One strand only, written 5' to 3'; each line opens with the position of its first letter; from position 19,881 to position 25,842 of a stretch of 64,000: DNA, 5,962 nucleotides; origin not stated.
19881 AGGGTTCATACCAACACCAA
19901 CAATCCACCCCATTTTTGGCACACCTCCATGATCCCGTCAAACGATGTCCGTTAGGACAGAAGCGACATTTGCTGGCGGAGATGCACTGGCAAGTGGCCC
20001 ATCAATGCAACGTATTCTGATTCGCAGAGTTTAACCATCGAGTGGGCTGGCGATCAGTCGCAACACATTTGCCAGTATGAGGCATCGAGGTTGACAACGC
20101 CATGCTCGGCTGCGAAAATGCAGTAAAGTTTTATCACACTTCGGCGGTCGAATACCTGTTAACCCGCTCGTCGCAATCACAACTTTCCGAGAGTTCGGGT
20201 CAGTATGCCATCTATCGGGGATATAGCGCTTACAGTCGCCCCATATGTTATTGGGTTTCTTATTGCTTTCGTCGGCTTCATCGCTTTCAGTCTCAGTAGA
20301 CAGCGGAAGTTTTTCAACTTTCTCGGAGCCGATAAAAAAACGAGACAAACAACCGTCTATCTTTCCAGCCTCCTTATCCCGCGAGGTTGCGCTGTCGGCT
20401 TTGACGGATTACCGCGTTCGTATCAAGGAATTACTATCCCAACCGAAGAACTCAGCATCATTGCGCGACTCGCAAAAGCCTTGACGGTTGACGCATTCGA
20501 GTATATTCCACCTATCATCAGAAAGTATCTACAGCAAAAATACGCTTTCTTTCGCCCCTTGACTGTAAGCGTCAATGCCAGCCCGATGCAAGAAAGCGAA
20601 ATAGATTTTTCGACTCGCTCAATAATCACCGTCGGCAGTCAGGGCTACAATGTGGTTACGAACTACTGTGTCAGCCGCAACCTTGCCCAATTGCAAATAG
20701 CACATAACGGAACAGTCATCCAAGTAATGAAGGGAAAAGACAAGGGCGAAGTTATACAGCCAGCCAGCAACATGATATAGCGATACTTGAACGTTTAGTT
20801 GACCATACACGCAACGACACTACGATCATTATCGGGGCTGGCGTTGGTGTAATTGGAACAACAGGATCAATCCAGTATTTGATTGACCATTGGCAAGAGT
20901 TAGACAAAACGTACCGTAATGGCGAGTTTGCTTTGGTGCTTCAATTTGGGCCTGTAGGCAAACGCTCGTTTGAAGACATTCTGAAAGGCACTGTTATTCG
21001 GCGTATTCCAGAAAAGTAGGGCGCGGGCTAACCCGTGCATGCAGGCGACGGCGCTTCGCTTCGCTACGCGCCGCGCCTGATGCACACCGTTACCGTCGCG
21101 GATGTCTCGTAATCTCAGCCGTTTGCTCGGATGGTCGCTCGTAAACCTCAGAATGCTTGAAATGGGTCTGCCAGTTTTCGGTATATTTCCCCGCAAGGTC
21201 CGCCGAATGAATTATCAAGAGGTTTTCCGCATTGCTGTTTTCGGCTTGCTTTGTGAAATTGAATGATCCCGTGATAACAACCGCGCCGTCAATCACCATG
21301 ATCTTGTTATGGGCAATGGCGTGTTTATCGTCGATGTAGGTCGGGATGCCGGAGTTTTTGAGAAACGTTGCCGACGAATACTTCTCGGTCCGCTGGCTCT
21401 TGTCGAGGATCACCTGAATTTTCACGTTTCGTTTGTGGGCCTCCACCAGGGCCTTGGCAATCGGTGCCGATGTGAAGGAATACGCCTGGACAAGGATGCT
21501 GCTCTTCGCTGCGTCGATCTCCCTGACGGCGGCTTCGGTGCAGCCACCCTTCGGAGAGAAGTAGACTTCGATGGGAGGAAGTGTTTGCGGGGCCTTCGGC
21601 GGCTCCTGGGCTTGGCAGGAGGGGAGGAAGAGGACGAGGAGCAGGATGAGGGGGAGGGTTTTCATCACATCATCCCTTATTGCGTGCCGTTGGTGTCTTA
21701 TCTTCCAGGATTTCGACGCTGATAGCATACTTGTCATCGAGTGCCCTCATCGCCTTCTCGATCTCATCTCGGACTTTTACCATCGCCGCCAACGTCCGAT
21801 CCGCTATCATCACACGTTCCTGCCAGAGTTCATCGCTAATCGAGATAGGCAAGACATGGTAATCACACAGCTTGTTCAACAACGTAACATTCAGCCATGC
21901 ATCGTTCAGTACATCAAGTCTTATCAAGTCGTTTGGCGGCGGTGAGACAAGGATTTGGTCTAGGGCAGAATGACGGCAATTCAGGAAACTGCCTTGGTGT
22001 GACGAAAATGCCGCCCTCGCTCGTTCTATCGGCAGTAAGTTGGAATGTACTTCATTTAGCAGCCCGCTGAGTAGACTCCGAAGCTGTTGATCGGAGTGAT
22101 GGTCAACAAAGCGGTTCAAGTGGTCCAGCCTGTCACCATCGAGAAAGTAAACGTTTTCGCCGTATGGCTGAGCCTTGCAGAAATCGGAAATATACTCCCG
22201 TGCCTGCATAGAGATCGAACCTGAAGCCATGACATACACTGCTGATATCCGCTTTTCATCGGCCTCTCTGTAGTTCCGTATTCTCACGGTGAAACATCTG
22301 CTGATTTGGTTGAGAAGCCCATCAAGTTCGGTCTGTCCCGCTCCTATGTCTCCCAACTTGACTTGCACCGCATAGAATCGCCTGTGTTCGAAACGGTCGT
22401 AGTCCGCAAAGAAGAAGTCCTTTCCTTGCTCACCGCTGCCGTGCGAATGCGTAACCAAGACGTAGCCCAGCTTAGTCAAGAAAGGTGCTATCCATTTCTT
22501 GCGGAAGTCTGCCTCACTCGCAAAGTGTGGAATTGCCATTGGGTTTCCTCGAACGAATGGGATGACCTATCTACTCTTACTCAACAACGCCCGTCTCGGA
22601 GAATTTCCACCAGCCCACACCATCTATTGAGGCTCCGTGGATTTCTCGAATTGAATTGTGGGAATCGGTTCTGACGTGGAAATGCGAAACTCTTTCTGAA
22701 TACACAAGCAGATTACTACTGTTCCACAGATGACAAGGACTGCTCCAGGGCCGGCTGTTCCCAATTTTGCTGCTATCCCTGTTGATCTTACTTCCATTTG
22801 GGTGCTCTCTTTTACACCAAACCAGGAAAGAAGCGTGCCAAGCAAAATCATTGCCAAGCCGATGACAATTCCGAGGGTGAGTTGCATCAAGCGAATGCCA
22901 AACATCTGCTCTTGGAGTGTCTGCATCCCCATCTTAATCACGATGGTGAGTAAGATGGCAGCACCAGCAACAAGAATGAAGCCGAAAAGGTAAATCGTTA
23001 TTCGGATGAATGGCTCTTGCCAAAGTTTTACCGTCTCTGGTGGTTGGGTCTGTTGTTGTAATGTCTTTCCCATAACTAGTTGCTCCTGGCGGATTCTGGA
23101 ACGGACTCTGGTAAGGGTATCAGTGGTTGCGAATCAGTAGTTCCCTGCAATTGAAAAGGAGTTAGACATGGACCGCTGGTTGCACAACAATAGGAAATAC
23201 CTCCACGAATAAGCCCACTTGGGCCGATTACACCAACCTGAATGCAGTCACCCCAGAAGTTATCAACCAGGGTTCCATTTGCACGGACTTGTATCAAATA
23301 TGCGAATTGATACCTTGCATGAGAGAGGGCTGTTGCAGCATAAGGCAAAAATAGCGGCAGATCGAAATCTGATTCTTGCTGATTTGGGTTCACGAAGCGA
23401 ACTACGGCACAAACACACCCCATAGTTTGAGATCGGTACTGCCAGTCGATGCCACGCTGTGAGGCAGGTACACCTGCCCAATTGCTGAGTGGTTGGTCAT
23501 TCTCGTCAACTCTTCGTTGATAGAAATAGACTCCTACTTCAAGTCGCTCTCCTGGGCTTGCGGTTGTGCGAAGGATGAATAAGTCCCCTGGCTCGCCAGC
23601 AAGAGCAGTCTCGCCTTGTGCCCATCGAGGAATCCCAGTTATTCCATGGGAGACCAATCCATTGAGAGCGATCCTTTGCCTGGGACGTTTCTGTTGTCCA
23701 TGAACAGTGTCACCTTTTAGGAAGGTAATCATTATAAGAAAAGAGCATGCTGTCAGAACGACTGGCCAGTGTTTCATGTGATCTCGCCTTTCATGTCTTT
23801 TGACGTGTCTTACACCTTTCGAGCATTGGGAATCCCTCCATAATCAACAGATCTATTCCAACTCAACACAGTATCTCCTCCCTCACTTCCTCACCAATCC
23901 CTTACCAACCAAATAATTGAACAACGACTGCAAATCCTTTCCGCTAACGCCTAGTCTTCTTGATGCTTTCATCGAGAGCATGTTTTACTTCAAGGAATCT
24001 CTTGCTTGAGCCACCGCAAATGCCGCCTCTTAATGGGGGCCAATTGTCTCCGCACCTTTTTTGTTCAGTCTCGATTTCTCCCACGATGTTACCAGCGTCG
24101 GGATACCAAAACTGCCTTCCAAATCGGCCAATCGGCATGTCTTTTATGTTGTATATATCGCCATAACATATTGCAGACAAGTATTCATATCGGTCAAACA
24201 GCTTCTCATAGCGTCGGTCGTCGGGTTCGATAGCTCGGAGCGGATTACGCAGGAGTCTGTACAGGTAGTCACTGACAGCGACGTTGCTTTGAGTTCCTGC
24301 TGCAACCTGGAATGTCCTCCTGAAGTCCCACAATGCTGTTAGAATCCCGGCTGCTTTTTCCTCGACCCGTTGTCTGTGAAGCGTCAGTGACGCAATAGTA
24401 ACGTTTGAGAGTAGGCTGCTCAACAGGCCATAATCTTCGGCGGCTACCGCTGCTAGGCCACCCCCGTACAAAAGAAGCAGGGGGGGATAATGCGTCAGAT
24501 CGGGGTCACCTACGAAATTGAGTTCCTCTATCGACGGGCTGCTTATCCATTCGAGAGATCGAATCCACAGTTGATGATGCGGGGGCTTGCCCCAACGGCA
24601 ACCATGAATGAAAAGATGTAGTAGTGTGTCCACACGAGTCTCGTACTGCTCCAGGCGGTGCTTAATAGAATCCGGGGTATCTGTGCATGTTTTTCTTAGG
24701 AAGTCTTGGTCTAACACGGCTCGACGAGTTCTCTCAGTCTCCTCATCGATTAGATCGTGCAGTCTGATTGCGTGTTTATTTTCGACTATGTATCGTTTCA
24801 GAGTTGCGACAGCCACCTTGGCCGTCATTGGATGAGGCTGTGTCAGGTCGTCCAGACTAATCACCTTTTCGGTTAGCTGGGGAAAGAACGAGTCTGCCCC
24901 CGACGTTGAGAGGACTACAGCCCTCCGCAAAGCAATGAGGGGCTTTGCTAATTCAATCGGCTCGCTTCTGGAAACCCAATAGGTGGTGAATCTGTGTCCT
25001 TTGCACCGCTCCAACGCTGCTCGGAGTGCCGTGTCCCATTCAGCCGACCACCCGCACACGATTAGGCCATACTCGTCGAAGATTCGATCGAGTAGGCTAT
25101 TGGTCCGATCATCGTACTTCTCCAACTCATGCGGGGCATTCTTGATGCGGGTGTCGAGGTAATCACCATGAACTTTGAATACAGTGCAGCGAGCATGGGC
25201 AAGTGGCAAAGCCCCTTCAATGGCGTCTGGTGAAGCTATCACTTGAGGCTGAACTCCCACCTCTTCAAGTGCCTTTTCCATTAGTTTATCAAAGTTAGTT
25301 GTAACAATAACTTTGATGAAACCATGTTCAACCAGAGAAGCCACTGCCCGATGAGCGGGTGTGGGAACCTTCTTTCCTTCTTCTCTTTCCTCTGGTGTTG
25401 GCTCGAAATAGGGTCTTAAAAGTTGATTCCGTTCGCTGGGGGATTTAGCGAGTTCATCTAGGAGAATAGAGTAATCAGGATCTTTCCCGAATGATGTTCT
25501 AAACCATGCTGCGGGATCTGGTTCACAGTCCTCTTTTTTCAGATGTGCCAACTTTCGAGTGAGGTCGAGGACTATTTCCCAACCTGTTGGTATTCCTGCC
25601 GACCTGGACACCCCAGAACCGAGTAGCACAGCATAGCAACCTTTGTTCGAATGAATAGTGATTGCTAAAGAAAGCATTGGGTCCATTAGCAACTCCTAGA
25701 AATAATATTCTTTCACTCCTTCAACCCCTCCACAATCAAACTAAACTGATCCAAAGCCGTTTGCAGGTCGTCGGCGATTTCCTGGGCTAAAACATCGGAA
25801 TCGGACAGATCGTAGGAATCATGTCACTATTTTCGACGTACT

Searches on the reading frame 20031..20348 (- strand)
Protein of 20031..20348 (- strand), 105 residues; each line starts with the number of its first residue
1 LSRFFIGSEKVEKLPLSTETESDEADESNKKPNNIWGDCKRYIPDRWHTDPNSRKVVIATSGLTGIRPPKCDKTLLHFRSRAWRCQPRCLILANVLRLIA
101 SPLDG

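Call 86: search_protein_families(library=pfam, proteins=[window:20031-20348:-], max_evalue=0.01)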
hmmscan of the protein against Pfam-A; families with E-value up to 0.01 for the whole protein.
window:20031-20348:- (105 aa): 0 families

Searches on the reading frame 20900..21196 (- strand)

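Call 86: search_protein_families(library=pfam, proteins=[window:20900-21196:-], max_evalue=0.01)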
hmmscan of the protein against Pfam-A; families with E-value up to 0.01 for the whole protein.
window:20900-21196:- (98 aa): 1 family
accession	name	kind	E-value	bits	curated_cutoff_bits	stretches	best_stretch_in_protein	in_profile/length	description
PF23276.1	TPR_24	-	0.0098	16.1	27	0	3-59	67-120/195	Fungal tetratrico peptide repeats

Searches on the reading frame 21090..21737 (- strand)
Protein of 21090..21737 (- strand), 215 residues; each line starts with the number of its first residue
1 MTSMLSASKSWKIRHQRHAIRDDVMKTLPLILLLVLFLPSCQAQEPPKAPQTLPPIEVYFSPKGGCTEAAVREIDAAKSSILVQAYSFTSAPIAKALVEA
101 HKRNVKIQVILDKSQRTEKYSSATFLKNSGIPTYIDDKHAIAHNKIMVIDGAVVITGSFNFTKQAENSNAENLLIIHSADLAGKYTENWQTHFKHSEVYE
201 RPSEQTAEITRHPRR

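Call 10: search_protein_families(library=pfam, proteins=[window:21090-21737:-], max_evalue=0.01)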
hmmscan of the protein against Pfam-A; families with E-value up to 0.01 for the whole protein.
window:21090-21737:- (215 aa): 3 families
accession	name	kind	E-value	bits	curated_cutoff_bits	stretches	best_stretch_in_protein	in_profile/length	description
PF13091.12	PLDc_2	-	5.2e-29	101.2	27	1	72-189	3-128/132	PLD-like domain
PF07894.18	SACK1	-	1.9e-07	31.3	21.4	1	55-116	111-177/274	Scaffolding anchor of CK1 domain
PF00614.28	PLDc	-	4e-05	23.9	21.9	1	143-163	6-26/28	Phospholipase D Active site motif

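Call 26: search_protein_families(library=padloc, proteins=[window:21090-21737:-], max_evalue=0.01)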
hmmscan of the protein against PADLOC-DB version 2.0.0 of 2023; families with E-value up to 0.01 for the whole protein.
window:21090-21737:- (215 aa): 20 families
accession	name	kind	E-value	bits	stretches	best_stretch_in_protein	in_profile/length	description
PDLC02612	DrmC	-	2e-12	45.2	1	50-196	72-228/235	DrmC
PDLC02614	DrmC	-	1.8e-11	42.1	1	71-180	26-139/153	DrmC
PDLC02609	DrmC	-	1.9e-11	42.4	1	63-201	94-239/241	DrmC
PDLC02588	DrmC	-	2.8e-10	38.3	1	71-188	110-239/256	DrmC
PDLC02585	DrmC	-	4.1e-09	34.4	1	67-185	106-237/253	DrmC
PDLC02607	DrmC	-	7.6e-09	33.2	1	68-187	113-248/265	DrmC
PDLC02606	DrmC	-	1e-08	33.1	1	69-181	38-162/182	DrmC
PDLC02597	DrmC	-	1.4e-08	32.9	1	74-183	105-226/242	DrmC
PDLC02591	DrmC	-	8.5e-08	29.7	1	67-197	113-255/260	DrmC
PDLC03924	MkoC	-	1.6e-07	27.8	1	88-190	1020-1130/1136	-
PDLC02589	DrmC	-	1.9e-06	25.2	1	74-127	119-173/264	DrmC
PDLC02616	DrmC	-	2.3e-06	25.4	1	67-200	82-222/224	DrmC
PDLC02595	DrmC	-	3.4e-06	25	1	67-171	117-238/269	DrmC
PDLC02587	DrmC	-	3.6e-06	24.2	1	138-191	201-254/267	DrmC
PDLC02608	DrmC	-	4.8e-06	24.5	1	72-189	24-148/162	DrmC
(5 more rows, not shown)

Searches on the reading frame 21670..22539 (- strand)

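Call 10: search_protein_families(library=pfam, proteins=[window:21670-22539:-], max_evalue=0.01)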
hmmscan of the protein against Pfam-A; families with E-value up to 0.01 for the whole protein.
window:21670-22539:- (289 aa): 1 family
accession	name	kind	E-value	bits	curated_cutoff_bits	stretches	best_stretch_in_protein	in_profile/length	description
PF04471.18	Mrr_cat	-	0.00087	19.8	21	1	14-139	10-112/115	Restriction endonuclease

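Call 26: search_protein_families(library=padloc, proteins=[window:21670-22539:-], max_evalue=0.01)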
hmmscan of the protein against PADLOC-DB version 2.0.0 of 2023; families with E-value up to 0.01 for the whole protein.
window:21670-22539:- (289 aa): 0 families

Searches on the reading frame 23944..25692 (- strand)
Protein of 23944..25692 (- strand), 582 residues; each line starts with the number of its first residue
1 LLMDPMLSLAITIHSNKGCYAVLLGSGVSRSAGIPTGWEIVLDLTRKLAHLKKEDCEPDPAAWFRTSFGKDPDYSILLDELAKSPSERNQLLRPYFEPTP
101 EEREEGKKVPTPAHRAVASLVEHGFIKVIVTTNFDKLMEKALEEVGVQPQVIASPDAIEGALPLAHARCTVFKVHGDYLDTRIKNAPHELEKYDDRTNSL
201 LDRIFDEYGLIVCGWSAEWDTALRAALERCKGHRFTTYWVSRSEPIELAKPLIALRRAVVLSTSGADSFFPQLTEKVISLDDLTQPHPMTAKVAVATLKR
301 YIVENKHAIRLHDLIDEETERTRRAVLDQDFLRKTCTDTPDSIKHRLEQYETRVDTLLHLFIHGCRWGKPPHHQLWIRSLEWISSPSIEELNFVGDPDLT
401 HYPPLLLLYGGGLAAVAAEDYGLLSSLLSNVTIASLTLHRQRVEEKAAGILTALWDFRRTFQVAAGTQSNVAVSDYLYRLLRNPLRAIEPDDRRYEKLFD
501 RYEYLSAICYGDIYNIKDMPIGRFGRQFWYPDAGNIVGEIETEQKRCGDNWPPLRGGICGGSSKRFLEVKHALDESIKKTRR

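Call 10: search_protein_families(library=pfam, proteins=[window:23944-25692:-], max_evalue=0.01)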
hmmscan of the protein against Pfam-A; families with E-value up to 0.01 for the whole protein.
window:23944-25692:- (582 aa): 1 family
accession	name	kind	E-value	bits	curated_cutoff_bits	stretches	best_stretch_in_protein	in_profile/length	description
PF13289.12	SIR2_2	-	1.2e-09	38.9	24.5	1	128-231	2-106/141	SIR2-like domain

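Call 26: search_protein_families(library=padloc, proteins=[window:23944-25692:-], max_evalue=0.01)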
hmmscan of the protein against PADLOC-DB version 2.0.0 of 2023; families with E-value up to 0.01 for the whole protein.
window:23944-25692:- (582 aa): 12 families
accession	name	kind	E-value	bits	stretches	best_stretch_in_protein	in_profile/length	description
PDLC05061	PDC-S65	-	9.1e-204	677.1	1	3-580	16-589/592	-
PDLC05060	PDC-S65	-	2.9e-119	397.2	1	77-535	1-450/503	-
PDLC02419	Aga_SIR2-PNTD1-PNTD2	-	5.4e-29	99.3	2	107-245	101-246/558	Class I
PDLC02401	Aga_SIR2-PNTD1-PNTD2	-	1.3e-21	75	1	73-244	49-216/524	Class I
PDLC02420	Aga_SIR2-PNTD1-PNTD2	-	2.5e-19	67.1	1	17-242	18-251/1010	Class I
PDLC02384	pAgo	-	2e-16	57.4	1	107-285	117-302/1030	-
PDLC00407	ThsA1|ThsA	-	1.1e-07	28.9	1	110-179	91-154/478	STALD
PDLC02402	Aga_SIR2-PNTD1-PNTD2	-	3.9e-07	26.6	1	22-216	17-217/876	Class I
PDLC00409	ThsA1|ThsA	-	1.3e-06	26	1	110-180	92-156/242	STALD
PDLC04082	SIR2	-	6.5e-05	20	0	128-148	130-150/345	-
PDLC04087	SIR2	-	0.00043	17.3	1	21-150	20-156/343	-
PDLC04967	PDC-S25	-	0.0053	13.8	1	127-195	147-214/528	-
